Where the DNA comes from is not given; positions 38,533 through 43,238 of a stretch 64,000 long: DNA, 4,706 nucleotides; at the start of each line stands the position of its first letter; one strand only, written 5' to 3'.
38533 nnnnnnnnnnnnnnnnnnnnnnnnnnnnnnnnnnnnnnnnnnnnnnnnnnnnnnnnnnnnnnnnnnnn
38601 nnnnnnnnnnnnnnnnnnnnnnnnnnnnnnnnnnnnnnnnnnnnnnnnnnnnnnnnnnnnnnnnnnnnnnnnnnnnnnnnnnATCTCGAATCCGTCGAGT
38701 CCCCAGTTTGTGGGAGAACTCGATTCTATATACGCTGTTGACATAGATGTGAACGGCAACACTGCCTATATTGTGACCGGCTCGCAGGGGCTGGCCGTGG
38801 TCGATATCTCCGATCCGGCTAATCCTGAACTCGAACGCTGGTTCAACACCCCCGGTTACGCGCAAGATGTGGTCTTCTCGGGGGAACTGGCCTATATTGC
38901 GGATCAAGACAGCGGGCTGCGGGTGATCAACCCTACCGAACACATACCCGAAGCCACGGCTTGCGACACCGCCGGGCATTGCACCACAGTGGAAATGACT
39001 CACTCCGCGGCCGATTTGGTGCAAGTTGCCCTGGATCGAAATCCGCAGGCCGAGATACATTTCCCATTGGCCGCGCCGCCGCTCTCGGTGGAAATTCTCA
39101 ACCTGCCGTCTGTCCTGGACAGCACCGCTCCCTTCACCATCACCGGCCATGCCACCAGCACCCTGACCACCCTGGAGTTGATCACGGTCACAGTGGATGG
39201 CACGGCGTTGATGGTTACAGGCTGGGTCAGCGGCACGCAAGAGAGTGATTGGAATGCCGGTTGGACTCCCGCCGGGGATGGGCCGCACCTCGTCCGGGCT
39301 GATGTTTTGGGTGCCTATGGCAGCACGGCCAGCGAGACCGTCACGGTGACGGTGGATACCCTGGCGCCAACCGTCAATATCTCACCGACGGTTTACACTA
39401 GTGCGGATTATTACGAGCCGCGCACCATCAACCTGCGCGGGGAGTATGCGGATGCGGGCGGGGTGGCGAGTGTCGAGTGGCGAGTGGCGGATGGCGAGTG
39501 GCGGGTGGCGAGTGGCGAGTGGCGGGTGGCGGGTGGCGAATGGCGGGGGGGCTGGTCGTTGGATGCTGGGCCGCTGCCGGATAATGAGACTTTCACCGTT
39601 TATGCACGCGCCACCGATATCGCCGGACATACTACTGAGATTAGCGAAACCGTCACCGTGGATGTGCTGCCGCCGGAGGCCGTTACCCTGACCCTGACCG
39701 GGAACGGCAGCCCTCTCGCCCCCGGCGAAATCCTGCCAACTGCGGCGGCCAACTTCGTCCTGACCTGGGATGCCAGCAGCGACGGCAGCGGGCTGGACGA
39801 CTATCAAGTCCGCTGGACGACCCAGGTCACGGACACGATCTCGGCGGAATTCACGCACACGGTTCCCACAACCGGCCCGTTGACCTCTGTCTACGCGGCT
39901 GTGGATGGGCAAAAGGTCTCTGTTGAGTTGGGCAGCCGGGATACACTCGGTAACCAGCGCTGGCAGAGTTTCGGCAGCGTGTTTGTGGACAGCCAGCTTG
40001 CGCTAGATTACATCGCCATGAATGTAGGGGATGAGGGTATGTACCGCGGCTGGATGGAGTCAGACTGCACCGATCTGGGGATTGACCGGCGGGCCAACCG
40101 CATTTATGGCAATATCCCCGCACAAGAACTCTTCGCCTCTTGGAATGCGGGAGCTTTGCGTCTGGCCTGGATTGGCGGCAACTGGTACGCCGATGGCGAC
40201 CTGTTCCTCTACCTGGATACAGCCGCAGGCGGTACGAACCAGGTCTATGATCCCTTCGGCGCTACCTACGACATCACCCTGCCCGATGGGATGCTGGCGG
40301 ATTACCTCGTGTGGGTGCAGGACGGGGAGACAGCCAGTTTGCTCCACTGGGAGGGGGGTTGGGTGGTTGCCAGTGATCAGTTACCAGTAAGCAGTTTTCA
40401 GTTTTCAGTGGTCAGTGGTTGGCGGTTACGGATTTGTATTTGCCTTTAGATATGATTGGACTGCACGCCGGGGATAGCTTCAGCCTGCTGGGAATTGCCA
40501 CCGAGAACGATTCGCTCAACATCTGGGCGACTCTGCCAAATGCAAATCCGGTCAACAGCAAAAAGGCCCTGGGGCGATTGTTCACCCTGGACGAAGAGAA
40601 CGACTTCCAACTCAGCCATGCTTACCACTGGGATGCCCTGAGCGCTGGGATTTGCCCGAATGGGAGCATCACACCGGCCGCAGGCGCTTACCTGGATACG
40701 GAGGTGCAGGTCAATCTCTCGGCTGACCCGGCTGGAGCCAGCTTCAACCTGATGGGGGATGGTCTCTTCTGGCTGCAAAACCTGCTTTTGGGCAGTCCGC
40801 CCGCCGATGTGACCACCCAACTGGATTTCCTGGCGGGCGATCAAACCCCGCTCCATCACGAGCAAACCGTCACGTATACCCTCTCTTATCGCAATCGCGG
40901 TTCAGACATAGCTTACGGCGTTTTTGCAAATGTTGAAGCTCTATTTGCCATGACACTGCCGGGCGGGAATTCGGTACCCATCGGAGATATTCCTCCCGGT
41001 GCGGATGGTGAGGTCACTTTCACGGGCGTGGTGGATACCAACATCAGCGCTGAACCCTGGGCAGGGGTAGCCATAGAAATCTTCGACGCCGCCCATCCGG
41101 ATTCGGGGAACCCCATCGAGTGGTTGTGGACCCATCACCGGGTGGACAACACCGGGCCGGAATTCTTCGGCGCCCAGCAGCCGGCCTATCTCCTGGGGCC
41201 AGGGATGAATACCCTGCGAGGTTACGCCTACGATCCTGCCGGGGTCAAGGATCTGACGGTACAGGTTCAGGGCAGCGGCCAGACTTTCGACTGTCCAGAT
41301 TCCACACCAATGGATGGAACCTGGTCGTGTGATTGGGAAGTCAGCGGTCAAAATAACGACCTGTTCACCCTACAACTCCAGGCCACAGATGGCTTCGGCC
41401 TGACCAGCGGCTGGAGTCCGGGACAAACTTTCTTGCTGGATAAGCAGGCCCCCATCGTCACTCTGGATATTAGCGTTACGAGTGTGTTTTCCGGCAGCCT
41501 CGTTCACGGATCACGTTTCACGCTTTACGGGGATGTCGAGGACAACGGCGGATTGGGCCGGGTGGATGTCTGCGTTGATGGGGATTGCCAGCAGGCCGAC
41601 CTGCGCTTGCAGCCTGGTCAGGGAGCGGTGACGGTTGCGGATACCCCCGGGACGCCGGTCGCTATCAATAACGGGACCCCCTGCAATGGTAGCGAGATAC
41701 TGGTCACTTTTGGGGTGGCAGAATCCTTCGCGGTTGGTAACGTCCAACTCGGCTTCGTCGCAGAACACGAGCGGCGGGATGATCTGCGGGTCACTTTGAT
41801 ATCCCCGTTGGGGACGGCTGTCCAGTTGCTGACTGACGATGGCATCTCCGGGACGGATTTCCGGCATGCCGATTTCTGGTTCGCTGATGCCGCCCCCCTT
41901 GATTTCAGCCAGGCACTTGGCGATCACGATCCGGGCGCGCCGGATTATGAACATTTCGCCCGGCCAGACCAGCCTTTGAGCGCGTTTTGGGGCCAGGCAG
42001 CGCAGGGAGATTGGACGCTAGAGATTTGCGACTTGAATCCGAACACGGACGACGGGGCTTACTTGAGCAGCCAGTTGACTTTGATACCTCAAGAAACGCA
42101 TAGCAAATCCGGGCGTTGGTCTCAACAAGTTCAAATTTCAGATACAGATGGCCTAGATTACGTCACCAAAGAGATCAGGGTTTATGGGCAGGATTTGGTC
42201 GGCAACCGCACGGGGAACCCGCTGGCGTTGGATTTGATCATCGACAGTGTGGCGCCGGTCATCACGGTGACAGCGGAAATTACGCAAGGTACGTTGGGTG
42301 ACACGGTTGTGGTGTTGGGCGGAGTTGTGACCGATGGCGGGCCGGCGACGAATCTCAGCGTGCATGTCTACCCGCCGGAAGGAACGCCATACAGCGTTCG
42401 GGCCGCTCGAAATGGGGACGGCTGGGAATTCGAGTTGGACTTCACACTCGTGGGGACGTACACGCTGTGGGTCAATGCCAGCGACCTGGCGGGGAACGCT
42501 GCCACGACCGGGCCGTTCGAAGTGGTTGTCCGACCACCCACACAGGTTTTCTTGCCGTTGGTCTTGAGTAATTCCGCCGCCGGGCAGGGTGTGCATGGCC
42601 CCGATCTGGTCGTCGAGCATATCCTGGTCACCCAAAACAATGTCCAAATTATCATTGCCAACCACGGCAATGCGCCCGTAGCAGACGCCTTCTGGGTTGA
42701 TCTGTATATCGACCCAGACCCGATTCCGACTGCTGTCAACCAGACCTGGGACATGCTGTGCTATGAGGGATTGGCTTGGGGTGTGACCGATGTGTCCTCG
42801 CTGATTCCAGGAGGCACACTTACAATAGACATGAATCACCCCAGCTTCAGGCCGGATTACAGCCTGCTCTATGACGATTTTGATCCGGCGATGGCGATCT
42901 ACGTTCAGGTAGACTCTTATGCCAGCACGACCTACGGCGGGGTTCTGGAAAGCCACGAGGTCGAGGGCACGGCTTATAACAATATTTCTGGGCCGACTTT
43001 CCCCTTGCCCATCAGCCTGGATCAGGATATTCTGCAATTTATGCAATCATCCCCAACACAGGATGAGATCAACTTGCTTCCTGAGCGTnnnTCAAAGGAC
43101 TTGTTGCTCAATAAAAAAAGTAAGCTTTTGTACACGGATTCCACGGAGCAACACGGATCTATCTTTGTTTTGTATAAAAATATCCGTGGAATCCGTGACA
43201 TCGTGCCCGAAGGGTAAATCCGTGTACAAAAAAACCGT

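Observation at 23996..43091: A surface-protein gene of about 19 kb and 6,360 codons, written as three ORFs whose junctions sit exactly on heptamer arrays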

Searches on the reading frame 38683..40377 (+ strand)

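Call 40: search_protein_families(library=pfam, proteins=[window:38683-40377:+], max_evalue=0.1)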
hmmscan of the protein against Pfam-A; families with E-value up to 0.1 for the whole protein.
window:38683-40377:+ (565 aa): 3 families
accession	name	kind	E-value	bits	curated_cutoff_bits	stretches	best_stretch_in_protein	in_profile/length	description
PF08309.17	LVIVD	-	1e-18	66.8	20.2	2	17-56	3-42/42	LVIVD repeat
PF17957.7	Big_7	-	0.063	14.4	24.1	0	244-277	15-44/70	Bacterial Ig domain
PF19077.6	Big_13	-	0.083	13.8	27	0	288-327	61-101/102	Bacterial Ig-like domain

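Call 41: search_protein_families(library=ncbifam, proteins=[window:38683-40377:+], max_evalue=0.01)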
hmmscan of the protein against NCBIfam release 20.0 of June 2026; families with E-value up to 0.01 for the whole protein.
window:38683-40377:+ (565 aa): 0 families

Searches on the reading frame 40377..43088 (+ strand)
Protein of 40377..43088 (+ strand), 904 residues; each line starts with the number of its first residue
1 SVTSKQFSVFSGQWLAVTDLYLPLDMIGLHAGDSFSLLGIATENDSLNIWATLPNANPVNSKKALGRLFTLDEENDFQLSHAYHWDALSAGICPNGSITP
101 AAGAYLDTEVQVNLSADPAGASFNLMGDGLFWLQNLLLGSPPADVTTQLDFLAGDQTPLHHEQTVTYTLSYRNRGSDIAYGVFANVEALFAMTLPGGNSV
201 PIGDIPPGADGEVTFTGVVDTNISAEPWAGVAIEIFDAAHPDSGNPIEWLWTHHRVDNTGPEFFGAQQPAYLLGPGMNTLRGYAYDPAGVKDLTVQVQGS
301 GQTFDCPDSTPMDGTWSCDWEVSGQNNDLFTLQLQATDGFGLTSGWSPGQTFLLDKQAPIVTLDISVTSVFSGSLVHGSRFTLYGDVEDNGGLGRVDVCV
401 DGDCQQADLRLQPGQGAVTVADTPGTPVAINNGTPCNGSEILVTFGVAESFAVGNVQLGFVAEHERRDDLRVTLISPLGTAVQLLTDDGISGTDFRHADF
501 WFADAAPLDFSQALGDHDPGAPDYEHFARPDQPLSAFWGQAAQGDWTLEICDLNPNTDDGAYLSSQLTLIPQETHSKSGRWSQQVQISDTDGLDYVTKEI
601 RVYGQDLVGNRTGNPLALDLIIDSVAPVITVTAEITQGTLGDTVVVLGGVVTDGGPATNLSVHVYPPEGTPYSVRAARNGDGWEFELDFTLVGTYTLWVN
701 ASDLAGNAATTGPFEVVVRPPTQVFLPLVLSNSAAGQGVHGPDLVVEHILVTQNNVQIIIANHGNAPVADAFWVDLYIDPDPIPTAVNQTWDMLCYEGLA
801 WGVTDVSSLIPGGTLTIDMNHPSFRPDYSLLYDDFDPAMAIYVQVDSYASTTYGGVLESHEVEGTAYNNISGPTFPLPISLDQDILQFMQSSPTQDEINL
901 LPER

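Call 8: search_protein_families(library=pfam, proteins=[window:40377-43088:+], max_evalue=0.01)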
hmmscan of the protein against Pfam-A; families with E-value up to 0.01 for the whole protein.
window:40377-43088:+ (904 aa): 3 families
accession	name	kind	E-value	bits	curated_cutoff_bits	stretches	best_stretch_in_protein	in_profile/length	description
PF01483.27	P_proprotein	-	2.2e-12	47.3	21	1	454-564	2-81/86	Proprotein convertase P-domain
PF19077.6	Big_13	-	1e-06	29.6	27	1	661-718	42-100/102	Bacterial Ig-like domain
PF13750.12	Big_3_3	-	0.0043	17.2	27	0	315-376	2-62/157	Bacterial Ig-like domain (group 3)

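Call 40: search_protein_families(library=pfam, proteins=[window:40428-43088:+], max_evalue=0.1)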
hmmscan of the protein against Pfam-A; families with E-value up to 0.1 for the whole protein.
window:40428-43088:+ (887 aa): 5 families
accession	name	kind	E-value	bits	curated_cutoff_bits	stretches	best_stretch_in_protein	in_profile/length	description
PF01483.27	P_proprotein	-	2.1e-12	47.4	21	1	437-547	2-81/86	Proprotein convertase P-domain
PF19077.6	Big_13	-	9.6e-07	29.7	27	1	644-701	42-100/102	Bacterial Ig-like domain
PF13750.12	Big_3_3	-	0.004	17.3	27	0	298-359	2-62/157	Bacterial Ig-like domain (group 3)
PF17957.7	Big_7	-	0.018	16.1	24.1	0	348-386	3-42/70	Bacterial Ig domain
PF18981.6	InlK_D3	-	0.061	13.9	25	0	670-700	44-72/75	Internalin K domain (D3/D4)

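Call 41: search_protein_families(library=ncbifam, proteins=[window:40428-43088:+], max_evalue=0.01)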
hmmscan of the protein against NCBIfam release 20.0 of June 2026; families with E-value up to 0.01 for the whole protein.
window:40428-43088:+ (887 aa): 0 families

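Call 44: list_cluster_members(proteins=[P0121, window:40440-43088:+, window:25342-40446:+, window:25351-40446:+, window:25411-40446:+, window:25429-40446:+, P0001])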
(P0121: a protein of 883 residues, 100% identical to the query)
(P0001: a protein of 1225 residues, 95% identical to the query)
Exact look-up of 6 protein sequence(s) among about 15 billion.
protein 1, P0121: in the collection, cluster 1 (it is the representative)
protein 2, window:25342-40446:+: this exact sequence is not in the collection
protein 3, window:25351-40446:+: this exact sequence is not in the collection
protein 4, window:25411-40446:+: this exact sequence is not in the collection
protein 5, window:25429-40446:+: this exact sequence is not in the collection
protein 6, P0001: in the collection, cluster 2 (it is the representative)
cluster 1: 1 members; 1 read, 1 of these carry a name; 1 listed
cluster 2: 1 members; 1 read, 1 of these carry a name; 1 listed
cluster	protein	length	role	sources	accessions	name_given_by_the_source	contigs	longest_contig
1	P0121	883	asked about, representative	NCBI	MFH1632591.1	MAG: proprotein convertase P-domain-containing protein [Chloroflexota bacterium]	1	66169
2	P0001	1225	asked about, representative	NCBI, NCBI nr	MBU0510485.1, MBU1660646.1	MAG: hypothetical protein KKD28_04155, partial [Chloroflexi bacterium] | hypothetical protein [Chloroflexota bacterium]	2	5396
